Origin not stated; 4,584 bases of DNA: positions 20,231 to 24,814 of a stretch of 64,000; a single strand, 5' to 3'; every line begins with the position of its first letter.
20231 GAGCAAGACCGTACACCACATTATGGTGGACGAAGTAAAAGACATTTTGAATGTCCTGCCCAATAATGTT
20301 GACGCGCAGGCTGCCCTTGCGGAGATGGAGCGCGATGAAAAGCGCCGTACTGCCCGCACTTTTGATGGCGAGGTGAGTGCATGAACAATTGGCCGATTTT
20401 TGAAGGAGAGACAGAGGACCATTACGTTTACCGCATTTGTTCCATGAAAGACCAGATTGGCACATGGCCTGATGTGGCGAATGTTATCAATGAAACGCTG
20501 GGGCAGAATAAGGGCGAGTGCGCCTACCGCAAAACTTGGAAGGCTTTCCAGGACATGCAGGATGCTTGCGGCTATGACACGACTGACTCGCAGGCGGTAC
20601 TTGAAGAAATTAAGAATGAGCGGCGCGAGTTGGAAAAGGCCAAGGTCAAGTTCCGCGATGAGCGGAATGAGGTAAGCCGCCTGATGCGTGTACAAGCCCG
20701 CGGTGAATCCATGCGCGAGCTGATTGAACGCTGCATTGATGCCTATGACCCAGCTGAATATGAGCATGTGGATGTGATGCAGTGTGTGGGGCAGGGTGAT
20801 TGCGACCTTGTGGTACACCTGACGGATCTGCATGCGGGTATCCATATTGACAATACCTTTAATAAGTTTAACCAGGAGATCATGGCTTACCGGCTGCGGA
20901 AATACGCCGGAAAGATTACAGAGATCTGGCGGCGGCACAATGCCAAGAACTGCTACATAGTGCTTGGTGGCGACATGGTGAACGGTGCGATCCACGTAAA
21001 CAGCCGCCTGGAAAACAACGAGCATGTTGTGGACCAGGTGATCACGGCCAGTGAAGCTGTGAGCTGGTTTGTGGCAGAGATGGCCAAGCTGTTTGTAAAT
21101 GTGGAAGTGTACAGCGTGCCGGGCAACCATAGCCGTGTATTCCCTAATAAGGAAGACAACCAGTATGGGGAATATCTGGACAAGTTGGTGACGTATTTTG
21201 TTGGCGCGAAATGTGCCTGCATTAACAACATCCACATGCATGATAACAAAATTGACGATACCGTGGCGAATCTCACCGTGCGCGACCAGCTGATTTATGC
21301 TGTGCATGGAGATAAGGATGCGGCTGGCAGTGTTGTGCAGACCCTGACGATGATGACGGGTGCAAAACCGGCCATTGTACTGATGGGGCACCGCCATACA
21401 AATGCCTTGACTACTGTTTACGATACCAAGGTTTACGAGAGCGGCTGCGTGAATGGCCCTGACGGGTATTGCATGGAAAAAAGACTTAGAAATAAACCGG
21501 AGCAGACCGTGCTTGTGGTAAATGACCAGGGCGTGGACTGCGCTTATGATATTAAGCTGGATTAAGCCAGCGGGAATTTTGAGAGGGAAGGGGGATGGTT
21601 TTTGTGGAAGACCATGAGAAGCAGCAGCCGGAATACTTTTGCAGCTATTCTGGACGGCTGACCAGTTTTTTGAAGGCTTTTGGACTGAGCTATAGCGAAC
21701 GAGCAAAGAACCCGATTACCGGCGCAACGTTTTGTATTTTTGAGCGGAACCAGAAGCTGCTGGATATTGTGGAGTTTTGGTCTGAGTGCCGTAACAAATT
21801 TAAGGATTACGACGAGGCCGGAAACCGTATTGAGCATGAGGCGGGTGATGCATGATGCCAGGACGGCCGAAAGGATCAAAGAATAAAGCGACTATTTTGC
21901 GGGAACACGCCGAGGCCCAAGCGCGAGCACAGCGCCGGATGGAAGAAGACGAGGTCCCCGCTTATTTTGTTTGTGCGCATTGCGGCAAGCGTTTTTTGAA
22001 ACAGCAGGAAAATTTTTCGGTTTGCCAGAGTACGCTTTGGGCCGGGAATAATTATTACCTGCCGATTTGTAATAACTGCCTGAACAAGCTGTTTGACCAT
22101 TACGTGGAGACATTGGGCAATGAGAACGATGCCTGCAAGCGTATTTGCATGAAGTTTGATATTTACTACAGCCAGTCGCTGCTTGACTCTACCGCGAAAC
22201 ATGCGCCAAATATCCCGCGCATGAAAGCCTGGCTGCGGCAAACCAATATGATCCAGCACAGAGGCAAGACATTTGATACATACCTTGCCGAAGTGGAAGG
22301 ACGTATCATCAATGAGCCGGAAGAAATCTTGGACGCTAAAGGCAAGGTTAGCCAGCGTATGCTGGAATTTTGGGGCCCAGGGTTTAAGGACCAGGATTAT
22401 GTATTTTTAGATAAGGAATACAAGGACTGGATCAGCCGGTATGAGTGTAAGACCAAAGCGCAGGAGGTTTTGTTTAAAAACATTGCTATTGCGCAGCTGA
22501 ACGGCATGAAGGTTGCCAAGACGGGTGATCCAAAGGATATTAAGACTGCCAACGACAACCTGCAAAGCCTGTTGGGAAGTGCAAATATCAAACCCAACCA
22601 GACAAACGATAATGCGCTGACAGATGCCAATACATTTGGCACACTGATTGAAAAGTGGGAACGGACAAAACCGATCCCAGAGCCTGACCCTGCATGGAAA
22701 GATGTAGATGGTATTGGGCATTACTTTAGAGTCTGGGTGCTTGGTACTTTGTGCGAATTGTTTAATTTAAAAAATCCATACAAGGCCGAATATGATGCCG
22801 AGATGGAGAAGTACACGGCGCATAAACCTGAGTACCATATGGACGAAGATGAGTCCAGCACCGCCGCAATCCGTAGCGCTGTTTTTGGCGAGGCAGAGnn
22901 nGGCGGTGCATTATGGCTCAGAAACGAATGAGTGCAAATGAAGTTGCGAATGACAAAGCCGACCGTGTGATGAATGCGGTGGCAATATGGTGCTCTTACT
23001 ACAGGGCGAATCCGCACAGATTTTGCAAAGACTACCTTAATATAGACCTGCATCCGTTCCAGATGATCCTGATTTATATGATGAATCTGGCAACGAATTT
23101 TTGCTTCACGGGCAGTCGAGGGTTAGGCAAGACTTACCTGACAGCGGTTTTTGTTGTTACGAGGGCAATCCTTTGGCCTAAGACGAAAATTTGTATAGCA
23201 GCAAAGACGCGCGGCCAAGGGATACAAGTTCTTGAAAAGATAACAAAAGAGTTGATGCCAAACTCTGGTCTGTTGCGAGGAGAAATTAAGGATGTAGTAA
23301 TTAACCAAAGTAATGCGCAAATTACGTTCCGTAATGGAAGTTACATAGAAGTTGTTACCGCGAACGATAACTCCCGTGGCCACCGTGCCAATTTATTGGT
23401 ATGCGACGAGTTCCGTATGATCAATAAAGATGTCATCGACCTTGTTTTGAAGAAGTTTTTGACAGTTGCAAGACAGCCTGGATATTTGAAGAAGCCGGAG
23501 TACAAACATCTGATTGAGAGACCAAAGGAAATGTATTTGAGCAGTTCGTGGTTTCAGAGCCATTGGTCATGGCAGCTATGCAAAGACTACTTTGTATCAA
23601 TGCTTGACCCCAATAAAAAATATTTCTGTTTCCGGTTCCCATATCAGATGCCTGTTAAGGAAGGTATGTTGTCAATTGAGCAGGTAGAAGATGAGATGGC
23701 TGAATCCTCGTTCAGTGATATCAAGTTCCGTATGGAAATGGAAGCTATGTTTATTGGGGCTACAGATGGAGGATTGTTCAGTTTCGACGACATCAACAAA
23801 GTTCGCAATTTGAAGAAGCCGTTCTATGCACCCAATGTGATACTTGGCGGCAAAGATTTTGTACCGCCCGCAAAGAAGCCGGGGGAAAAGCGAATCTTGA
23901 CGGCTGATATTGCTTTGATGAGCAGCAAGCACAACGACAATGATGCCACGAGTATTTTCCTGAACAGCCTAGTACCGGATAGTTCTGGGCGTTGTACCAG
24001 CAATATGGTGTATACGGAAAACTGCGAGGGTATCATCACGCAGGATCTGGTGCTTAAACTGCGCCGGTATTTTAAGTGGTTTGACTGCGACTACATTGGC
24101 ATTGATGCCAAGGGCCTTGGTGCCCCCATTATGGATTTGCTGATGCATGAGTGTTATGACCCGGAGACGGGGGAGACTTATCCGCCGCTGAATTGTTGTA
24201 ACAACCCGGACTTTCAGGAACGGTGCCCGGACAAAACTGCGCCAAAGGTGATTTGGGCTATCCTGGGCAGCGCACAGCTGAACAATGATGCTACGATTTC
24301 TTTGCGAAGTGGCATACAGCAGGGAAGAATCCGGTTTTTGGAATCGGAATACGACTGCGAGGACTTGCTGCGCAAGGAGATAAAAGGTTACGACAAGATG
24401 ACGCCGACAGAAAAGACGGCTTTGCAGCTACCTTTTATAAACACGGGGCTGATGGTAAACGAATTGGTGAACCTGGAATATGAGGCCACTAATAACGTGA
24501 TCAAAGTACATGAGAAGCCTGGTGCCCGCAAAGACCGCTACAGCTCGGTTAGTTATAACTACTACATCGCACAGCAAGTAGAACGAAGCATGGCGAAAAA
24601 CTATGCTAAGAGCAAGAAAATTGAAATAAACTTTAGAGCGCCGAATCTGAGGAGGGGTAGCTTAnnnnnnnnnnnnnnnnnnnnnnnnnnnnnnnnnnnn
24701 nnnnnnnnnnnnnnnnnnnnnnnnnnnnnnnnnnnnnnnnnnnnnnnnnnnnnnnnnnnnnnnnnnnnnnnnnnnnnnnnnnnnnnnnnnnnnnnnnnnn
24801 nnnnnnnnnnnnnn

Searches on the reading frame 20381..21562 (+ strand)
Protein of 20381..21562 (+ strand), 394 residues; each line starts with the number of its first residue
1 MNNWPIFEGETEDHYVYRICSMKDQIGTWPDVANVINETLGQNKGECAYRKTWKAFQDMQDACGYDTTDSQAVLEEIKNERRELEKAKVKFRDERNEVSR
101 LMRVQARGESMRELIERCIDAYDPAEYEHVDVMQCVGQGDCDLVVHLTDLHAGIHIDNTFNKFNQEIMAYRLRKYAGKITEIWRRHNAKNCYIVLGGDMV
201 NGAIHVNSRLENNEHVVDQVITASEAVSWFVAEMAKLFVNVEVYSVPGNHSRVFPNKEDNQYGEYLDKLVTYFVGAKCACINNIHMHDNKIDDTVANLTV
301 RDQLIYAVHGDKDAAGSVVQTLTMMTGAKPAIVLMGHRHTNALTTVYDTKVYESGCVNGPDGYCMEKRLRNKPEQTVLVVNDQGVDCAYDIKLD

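Call 67: search_protein_families(library=phrogs, proteins=[window:20381-21562:+], max_evalue=0.0001)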
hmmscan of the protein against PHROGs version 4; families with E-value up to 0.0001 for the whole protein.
window:20381-21562:+ (394 aa): 2 families
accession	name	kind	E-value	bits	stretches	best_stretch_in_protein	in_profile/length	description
phrog_284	-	DNA, RNA and nucleotide metabolism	1.1e-61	209.9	1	28-393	21-394/398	exonuclease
phrog_704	-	DNA, RNA and nucleotide metabolism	5.5e-08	33.3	1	87-252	79-253/390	DNA repair exonuclease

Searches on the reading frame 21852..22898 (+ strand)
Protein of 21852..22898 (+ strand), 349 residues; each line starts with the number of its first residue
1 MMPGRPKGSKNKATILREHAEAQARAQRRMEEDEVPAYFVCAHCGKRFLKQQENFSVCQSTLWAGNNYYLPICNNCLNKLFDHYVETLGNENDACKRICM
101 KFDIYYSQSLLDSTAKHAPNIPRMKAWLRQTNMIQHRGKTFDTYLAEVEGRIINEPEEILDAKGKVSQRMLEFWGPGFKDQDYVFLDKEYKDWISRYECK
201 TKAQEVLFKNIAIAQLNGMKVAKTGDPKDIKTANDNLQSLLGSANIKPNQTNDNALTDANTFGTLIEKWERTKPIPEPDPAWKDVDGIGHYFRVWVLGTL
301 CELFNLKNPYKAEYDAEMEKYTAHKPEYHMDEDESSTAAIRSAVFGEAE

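Call 67: search_protein_families(library=phrogs, proteins=[window:21852-22898:+], max_evalue=0.0001)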
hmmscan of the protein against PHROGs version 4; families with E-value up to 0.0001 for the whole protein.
window:21852-22898:+ (349 aa): 1 family
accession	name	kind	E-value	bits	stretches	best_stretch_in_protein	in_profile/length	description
phrog_3314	-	unknown function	5.4e-50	171.5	1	41-323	9-283/286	-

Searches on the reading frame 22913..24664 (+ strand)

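Call 52: search_protein_families(library=phrogs, proteins=[window:22913-24664:+], max_evalue=0.00001)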
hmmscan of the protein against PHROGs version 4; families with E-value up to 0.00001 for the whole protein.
window:22913-24664:+ (584 aa): 7 families
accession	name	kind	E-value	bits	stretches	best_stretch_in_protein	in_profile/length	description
phrog_15503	-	unknown function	4.2e-55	187.8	1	11-217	32-243/245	-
phrog_26582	-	unknown function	5.8e-53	181.4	1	235-563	17-344/363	-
phrog_24618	-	unknown function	4.4e-36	125.7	1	353-567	4-221/230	-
phrog_2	-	head and packaging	4.4e-18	66.4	1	22-551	250-590/807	terminase large subunit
phrog_5989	-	head and packaging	7.5e-12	46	1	42-172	129-265/347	terminase large subunit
phrog_38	-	head and packaging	3e-07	30.5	1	10-165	252-409/760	terminase large subunit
phrog_9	-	head and packaging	4.2e-06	26.9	1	15-176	184-339/812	terminase large subunit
